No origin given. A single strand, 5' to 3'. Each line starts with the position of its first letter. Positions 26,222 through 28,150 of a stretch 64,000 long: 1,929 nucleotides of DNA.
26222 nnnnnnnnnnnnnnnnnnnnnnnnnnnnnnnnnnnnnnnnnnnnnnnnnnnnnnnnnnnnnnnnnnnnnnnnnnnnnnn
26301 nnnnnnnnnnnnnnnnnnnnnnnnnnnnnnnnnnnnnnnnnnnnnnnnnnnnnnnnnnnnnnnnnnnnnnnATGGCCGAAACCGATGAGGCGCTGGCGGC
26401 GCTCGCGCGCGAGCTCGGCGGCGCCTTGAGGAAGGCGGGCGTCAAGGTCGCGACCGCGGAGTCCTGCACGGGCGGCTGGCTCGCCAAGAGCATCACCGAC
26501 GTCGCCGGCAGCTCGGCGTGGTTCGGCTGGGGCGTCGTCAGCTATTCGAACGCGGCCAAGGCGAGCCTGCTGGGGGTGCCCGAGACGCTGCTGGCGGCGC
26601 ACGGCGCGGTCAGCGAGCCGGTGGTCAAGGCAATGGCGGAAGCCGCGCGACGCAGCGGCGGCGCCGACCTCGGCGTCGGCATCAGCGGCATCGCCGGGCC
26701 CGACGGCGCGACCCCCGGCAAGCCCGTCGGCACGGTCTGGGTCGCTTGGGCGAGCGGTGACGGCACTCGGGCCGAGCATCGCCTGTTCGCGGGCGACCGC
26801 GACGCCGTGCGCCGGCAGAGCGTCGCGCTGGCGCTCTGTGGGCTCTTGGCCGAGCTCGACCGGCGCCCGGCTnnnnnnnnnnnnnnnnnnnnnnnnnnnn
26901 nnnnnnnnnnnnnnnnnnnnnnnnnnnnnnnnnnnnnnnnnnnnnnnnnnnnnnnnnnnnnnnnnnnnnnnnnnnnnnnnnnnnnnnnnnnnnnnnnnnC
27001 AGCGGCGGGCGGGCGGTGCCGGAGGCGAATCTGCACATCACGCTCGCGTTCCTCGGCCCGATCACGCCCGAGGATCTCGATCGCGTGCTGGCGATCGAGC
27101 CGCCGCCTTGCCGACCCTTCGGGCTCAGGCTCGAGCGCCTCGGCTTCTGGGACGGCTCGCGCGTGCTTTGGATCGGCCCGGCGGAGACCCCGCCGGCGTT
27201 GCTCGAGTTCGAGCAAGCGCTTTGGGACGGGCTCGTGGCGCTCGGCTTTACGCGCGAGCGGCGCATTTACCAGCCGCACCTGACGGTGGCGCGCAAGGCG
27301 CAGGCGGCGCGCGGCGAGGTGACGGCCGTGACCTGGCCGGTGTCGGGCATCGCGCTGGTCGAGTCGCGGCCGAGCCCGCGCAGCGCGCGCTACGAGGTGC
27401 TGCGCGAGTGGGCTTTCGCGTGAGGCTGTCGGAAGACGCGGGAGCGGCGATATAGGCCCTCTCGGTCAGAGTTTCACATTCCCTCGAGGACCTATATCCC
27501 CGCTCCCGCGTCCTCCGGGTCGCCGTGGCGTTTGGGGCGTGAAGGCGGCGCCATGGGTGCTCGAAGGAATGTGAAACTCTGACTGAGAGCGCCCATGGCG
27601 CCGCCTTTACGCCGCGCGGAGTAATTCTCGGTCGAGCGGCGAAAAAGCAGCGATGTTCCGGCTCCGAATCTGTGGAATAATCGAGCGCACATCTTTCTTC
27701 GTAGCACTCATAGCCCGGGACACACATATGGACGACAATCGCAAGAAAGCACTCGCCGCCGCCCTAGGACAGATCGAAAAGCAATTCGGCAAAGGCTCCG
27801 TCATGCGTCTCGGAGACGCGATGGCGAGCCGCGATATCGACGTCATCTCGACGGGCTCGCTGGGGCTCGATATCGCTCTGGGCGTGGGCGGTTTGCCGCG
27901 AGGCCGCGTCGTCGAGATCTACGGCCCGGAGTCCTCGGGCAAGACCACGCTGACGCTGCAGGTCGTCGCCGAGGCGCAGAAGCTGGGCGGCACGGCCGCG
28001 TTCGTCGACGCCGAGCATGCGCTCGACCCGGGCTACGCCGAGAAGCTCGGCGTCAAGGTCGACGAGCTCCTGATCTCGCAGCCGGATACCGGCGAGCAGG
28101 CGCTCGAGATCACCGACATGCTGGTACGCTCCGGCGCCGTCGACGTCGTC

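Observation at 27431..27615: Twin hairpins upstream of recA: unrelated stems, loops that are reverse complements of each other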

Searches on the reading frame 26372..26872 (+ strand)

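Call 32: search_protein_families(library=pfam, proteins=[window:26372-26872:+])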
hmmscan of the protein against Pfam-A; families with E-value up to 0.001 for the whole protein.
window:26372-26872:+ (167 aa): 1 family
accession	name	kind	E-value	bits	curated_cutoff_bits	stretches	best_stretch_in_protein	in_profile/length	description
PF02464.23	CinA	-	8.6e-56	188.3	23.5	1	10-160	3-153/155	Competence-damaged protein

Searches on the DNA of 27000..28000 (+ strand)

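Call 5: search_rna_families(source=window, start=27000, end=28000, threshold=evalue, max_evalue=10)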
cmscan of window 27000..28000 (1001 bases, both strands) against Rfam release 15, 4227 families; matches with E-value up to 10: 15.
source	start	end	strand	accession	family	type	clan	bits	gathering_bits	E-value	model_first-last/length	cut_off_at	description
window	27435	27613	+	RF04104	MIR918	Gene; miRNA;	-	46.1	268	1.3e-06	1-265/265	no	MIR918 microRNA precursor family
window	27435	27613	-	RF04104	MIR918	Gene; miRNA;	-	41.6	268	1.2e-05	1-265/265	no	MIR918 microRNA precursor family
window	27416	27528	+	RF03944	mir-935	Gene; miRNA;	-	37.7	73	0.0011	1-91/91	no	mir-935 microRNA precursor family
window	27430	27517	-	RF03349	mir-3151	Gene; miRNA;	-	33.7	83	0.0011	1-85/85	no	mir-3151 microRNA precursor family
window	27430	27517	-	RF04198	MIR8670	Gene; miRNA;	-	31.8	150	0.00064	23-119/142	no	MIR8670 microRNA precursor family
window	27530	27618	+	RF03990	mir-4888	Gene; miRNA;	-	29.3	90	0.0056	1-73/73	no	mir-4888 microRNA precursor family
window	27437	27511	+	RF04198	MIR8670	Gene; miRNA;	-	28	150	0.0057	1-142/142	no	MIR8670 microRNA precursor family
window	27430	27517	+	RF00796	mir-48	Gene; miRNA;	-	25.7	69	0.0078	1-76/76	no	mir-48 microRNA precursor family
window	27466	27646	-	RF02258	adapt33_4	Gene; lncRNA;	-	23.1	80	2.1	1-179/179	no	Adaptive response 33 conserved region 4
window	27535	27613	+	RF03433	mir-2576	Gene; miRNA;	-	19.8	83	3.6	1-120/120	no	mir-2576 microRNA precursor family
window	27431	27516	-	RF03101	RAGATH-31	Gene; sRNA;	-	19.1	71.8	1.1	1-54/54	no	RAGATH-31 RNA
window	27360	27418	-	RF03937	mir-9456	Gene; miRNA;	-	18.5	80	1.4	1-68/68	no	mir-9456 microRNA precursor family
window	27423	27524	+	RF03433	mir-2576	Gene; miRNA;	-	18.2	83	8.3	1-120/120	no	mir-2576 microRNA precursor family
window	27542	27608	-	RF03412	mir-1915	Gene; miRNA;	-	17.7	95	9.4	1-73/73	no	mir-1915 microRNA precursor family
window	27382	27410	+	RF01523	TB10Cs1H2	Gene; snRNA; snoRNA; HACA-box;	-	16.8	50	2.3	1-63/63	no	Trypanosomatid snoRNA TB10Cs1H2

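Call 67: search_dna_similar(query=window:27425-27620:+, collection=plasmids, mode=distant, max_evalue=0.001, max_rows=10)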
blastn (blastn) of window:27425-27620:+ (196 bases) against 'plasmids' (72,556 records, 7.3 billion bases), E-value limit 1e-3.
No match.

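Call 68: search_dna_similar(query=window:27425-27620:+, collection=phages, mode=distant, max_evalue=0.001, max_rows=10)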
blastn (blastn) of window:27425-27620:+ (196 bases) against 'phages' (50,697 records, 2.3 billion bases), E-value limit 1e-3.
No match.
